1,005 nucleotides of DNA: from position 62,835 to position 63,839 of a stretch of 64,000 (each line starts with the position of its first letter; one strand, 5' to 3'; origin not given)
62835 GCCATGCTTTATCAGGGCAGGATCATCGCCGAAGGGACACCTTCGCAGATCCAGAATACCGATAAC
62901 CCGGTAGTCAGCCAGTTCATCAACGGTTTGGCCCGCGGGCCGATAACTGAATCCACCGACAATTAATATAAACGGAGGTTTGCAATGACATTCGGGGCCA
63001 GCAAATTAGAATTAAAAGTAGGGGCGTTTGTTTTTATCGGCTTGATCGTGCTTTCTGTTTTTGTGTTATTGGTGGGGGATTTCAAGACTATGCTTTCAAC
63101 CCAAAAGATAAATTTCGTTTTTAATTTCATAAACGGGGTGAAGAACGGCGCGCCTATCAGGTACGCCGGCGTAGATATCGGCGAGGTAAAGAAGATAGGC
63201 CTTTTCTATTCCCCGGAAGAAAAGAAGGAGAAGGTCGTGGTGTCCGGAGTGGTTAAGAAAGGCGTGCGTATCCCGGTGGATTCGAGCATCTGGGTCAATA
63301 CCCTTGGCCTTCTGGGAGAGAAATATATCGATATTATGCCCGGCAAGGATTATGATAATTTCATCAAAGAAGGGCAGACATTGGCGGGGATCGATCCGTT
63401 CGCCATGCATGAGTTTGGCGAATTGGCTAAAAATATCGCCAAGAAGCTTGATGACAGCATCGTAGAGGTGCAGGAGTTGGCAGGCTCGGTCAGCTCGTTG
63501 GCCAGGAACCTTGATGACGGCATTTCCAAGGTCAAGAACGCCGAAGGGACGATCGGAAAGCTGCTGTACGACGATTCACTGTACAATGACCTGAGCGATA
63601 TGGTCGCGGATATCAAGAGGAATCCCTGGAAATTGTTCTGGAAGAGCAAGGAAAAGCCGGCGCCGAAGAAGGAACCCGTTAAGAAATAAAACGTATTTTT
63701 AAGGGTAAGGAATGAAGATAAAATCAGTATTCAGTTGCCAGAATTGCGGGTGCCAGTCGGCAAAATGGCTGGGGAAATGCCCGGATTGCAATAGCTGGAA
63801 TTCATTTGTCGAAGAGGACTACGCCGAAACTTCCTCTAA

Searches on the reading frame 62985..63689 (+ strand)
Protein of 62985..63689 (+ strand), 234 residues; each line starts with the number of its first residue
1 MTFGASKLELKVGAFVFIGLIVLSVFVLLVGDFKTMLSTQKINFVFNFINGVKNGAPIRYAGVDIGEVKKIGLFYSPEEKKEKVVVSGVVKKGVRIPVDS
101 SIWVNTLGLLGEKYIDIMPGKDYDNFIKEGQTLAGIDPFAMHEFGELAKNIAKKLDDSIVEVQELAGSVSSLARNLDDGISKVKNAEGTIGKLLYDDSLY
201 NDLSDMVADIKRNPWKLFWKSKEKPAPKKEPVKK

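Call 58: find_encoding_contigs(protein=window:62985-63689:+, flank=10000, max_places=1)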
Protein window:62985-63689:+ (234 aa): 6 contigs read that carry it; 1 place shown.
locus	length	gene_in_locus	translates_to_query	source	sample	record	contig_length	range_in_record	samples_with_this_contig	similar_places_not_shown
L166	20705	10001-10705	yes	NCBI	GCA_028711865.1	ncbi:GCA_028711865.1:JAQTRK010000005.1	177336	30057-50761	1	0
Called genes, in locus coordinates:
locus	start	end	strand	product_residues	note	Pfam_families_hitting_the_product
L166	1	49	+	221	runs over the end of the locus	PF01509:TruB_N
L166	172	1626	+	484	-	PF01336:tRNA_anti-codon, PF00152:tRNA-synt_2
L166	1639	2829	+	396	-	PF12704:MacB_PCD, PF02687:FtsX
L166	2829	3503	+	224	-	PF00005:ABC_tran, PF02463:SMC_N (faint), PF13304:AAA_21 (faint)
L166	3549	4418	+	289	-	PF01063:Aminotran_4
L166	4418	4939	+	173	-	PF02151:UVR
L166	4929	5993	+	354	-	PF00217:ATP-gua_Ptrans, PF27454:McsB_C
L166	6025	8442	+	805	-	PF02861:Clp_N, PF23569:NBD_SMAX1, PF00004:AAA, PF17871:AAA_lid_9, PF00004:AAA, PF07724:AAA_2, PF07728:AAA_5, PF10431:ClpB_D2-small, +9 more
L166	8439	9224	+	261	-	PF02405:MlaE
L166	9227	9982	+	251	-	PF00005:ABC_tran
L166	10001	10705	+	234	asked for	PF02470:MlaD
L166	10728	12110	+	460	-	PF18073:Zn_ribbon_LapB, PF13481:AAA_25, PF03796:DnaB_C (weak), PF06745:ATPase, PF13401:AAA_22 (weak), PF20720:nSTAND3 (weak), PF05362:Lon_C (weak), PF13541:ChlI, +3 more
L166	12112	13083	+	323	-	PF01850:PIN (weak)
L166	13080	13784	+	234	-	PF01128:IspD, PF12804:NTP_transf_3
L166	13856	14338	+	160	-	PF02542:YgbB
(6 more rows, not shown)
